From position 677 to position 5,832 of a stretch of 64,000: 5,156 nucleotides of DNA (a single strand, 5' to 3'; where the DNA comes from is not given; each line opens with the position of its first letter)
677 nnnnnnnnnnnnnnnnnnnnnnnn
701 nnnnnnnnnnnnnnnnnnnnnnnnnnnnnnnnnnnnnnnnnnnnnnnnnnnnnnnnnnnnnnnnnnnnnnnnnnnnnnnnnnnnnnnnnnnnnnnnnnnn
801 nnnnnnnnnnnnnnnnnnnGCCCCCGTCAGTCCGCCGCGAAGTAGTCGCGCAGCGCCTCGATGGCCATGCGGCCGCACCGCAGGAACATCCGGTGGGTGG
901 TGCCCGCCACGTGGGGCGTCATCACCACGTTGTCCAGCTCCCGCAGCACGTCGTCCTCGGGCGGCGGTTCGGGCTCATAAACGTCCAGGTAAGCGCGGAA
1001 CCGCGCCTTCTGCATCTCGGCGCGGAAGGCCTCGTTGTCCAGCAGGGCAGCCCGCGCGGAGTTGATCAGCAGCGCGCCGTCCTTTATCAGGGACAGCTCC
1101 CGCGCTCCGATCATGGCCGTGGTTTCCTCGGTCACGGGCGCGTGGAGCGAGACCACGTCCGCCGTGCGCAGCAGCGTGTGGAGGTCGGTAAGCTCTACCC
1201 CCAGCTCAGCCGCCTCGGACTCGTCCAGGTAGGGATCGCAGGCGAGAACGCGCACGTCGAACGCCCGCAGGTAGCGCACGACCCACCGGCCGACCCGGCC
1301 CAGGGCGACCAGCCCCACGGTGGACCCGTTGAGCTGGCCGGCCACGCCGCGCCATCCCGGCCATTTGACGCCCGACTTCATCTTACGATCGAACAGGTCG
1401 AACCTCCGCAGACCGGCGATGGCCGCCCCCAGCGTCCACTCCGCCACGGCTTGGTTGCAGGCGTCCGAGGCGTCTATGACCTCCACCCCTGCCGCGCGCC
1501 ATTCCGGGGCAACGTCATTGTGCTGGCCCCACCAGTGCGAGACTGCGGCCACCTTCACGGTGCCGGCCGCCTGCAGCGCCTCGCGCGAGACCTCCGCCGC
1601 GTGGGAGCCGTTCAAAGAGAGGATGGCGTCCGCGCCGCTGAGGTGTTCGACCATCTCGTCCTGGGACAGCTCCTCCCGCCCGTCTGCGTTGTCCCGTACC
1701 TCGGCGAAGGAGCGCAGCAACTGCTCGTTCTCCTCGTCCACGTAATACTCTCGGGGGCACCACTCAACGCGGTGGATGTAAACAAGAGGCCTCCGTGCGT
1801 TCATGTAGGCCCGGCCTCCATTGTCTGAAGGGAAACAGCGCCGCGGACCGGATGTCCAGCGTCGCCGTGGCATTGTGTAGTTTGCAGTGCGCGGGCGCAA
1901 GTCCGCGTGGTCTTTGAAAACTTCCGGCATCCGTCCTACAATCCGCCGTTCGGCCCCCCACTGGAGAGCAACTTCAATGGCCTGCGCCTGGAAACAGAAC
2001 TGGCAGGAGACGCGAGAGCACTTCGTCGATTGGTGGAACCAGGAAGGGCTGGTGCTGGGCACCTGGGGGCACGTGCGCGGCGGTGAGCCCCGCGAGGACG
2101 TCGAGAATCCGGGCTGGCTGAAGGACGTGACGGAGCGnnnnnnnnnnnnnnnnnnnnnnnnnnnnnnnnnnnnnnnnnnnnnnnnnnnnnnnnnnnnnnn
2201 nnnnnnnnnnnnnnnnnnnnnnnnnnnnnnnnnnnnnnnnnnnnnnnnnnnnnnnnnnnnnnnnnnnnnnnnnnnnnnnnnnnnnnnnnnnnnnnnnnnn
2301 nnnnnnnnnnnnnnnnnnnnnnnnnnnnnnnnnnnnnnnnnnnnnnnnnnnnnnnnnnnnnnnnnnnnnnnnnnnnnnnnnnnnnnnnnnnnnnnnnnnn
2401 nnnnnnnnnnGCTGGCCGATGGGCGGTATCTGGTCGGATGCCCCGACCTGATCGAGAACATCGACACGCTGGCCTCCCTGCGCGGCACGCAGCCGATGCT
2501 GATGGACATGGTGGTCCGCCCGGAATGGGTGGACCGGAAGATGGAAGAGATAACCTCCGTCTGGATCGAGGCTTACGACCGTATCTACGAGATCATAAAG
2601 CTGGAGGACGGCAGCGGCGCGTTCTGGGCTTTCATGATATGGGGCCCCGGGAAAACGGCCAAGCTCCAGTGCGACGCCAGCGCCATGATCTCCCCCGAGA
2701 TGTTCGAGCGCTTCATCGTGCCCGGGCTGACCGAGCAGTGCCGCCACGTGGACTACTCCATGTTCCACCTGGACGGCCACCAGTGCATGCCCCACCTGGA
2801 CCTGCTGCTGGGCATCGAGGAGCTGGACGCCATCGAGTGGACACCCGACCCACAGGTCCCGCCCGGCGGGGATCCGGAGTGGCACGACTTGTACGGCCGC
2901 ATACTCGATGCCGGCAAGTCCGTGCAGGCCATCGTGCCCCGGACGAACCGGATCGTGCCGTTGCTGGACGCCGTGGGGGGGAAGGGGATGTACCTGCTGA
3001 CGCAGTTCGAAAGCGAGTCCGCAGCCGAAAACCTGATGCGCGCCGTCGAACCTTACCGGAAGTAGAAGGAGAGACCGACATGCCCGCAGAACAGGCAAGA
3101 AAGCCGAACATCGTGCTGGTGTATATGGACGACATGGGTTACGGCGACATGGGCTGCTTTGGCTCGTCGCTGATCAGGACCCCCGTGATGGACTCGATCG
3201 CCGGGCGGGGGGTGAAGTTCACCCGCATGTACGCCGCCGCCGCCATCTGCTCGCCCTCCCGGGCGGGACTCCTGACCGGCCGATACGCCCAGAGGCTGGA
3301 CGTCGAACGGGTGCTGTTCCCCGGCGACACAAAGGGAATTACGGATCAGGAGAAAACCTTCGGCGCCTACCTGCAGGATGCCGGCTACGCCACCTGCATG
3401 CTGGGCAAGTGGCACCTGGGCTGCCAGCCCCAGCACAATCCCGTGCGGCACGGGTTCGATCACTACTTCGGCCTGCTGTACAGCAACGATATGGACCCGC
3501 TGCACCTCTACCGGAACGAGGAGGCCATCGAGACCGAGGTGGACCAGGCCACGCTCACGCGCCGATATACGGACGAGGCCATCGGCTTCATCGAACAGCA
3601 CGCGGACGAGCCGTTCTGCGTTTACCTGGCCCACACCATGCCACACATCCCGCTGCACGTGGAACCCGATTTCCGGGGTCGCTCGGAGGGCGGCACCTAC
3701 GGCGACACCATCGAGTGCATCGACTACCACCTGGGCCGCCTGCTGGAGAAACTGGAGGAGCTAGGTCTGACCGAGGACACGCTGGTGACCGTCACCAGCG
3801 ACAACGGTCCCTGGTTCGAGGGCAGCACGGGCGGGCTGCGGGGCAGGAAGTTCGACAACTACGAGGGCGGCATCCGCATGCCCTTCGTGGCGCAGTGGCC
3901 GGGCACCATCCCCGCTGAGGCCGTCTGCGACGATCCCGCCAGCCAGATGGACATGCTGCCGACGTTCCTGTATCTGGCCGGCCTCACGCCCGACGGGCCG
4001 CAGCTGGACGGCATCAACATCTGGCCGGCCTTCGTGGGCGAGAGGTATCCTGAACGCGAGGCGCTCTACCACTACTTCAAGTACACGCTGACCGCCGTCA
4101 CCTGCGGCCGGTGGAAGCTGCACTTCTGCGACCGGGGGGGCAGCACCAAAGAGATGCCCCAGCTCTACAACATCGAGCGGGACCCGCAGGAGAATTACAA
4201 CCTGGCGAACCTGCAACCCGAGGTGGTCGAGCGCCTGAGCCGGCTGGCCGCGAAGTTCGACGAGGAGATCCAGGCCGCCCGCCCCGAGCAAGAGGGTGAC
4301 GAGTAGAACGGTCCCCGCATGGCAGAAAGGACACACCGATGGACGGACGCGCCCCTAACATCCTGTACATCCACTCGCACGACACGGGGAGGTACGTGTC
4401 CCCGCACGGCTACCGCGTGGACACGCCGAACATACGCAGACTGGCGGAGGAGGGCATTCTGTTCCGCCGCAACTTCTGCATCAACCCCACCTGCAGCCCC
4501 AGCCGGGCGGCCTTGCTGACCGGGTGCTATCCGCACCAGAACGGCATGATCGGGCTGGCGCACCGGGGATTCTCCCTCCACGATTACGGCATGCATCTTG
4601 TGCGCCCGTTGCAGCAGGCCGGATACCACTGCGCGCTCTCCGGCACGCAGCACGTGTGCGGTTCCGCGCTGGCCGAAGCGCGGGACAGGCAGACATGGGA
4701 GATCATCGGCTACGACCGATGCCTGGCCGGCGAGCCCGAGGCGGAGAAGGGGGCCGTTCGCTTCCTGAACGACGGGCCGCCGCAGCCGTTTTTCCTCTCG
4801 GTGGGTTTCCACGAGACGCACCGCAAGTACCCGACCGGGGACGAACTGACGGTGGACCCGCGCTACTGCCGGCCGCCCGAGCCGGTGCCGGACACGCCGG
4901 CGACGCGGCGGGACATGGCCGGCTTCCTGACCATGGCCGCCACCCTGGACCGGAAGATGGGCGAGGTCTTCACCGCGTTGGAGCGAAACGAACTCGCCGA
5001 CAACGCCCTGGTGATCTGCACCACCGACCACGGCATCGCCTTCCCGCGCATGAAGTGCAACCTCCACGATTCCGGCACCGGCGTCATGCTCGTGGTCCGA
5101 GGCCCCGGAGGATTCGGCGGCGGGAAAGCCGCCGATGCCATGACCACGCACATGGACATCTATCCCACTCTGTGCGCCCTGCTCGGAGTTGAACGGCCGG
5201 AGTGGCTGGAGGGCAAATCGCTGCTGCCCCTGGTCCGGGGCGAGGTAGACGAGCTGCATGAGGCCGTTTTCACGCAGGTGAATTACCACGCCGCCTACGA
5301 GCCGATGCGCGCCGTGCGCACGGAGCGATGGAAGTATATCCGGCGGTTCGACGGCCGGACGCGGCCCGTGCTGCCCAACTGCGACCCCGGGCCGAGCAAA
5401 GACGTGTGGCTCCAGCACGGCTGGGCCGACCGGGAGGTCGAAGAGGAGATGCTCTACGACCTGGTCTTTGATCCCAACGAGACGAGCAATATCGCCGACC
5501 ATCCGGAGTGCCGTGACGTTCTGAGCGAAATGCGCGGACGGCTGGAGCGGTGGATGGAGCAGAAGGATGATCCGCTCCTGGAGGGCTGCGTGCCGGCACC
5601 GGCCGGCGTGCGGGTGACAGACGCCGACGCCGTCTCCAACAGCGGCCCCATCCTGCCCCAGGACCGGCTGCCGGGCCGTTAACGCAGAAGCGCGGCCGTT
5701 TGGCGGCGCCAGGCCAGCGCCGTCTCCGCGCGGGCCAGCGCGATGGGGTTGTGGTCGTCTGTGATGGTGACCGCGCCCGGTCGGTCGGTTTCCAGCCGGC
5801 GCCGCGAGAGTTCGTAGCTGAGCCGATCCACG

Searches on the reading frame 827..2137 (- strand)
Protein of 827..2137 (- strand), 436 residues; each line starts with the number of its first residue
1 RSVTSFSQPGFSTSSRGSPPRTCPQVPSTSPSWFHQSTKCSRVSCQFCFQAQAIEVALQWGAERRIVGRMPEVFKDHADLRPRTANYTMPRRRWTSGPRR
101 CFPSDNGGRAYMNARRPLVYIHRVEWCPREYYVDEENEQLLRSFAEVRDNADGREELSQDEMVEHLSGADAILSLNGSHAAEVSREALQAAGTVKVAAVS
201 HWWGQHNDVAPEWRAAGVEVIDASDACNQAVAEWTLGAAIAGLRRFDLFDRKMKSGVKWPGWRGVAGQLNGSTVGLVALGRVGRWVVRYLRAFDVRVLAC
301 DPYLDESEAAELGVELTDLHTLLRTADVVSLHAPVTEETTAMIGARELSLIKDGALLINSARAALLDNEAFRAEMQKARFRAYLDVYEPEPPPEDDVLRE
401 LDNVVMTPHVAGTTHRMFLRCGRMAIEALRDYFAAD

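Call 91: search_protein_families(library=pfam, proteins=[window:827-2137:-], max_evalue=0.00001)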
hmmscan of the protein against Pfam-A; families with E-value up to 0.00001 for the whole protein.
window:827-2137:- (436 aa): 1 family
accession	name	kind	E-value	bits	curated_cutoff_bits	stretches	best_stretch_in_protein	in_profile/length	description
PF02826.25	2-Hacid_dh_C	-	6e-47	159.8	25.1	1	237-411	2-178/178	D-isomer specific 2-hydroxyacid dehydrogenase, NAD binding domain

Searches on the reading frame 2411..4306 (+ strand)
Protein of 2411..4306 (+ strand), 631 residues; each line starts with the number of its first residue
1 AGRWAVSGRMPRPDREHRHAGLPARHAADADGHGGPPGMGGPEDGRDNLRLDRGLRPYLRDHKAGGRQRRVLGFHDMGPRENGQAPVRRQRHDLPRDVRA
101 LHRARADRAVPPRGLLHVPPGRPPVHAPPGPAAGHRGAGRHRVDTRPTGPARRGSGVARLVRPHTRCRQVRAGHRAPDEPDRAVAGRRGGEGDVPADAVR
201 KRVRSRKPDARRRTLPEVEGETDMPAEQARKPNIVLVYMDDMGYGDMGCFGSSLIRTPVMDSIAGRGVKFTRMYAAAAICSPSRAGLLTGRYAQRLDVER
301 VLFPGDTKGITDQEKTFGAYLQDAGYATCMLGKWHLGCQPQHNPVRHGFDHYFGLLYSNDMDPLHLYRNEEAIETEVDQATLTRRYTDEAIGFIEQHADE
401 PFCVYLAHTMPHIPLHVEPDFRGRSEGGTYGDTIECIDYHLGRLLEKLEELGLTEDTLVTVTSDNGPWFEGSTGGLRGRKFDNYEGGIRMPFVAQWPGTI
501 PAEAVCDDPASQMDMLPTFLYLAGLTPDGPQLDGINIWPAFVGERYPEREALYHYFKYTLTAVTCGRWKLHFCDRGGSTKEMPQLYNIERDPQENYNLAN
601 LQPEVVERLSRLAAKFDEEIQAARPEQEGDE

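Call 92: search_protein_families(library=pfam, proteins=[window:2411-4306:+], max_evalue=0.00001)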
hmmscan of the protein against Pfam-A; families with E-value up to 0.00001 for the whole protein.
window:2411-4306:+ (631 aa): 3 families
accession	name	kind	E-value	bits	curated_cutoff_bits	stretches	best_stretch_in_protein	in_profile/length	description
PF00884.28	Sulfatase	-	4.2e-59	200.8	25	1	232-524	1-300/301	Sulfatase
PF16347.10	SGSH_C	-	1.1e-10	42.3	29.3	1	484-610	12-142/154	N-sulphoglucosamine sulphohydrolase, C-terminal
PF14707.11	Sulfatase_C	-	1.7e-10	42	30.9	1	548-624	2-100/127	C-terminal region of aryl-sulfatase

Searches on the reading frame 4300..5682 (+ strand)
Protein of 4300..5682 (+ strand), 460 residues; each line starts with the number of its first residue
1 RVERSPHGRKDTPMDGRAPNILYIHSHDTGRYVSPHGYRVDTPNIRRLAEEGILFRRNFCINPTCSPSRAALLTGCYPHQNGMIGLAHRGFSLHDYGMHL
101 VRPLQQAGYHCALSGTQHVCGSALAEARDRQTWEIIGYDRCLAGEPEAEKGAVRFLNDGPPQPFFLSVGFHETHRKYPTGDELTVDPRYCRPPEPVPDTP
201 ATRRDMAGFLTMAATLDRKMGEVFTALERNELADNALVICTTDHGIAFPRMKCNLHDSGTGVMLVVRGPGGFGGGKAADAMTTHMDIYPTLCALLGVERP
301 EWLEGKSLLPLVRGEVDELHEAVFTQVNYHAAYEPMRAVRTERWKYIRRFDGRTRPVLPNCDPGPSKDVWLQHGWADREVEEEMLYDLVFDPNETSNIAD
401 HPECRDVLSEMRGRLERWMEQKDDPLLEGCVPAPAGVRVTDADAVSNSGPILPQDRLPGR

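Call 91: search_protein_families(library=pfam, proteins=[window:4300-5682:+], max_evalue=0.00001)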
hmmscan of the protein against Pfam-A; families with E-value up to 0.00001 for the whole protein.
window:4300-5682:+ (460 aa): 3 families
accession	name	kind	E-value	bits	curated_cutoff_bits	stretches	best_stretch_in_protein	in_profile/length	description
PF00884.28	Sulfatase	-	4.1e-31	108.8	25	1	19-297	1-301/301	Sulfatase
PF16347.10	SGSH_C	-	2.5e-16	60.7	29.3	1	255-350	11-110/154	N-sulphoglucosamine sulphohydrolase, C-terminal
PF01663.27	Phosphodiest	-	1.1e-09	38.9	23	0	31-85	12-64/342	Type I phosphodiesterase / nucleotide pyrophosphatase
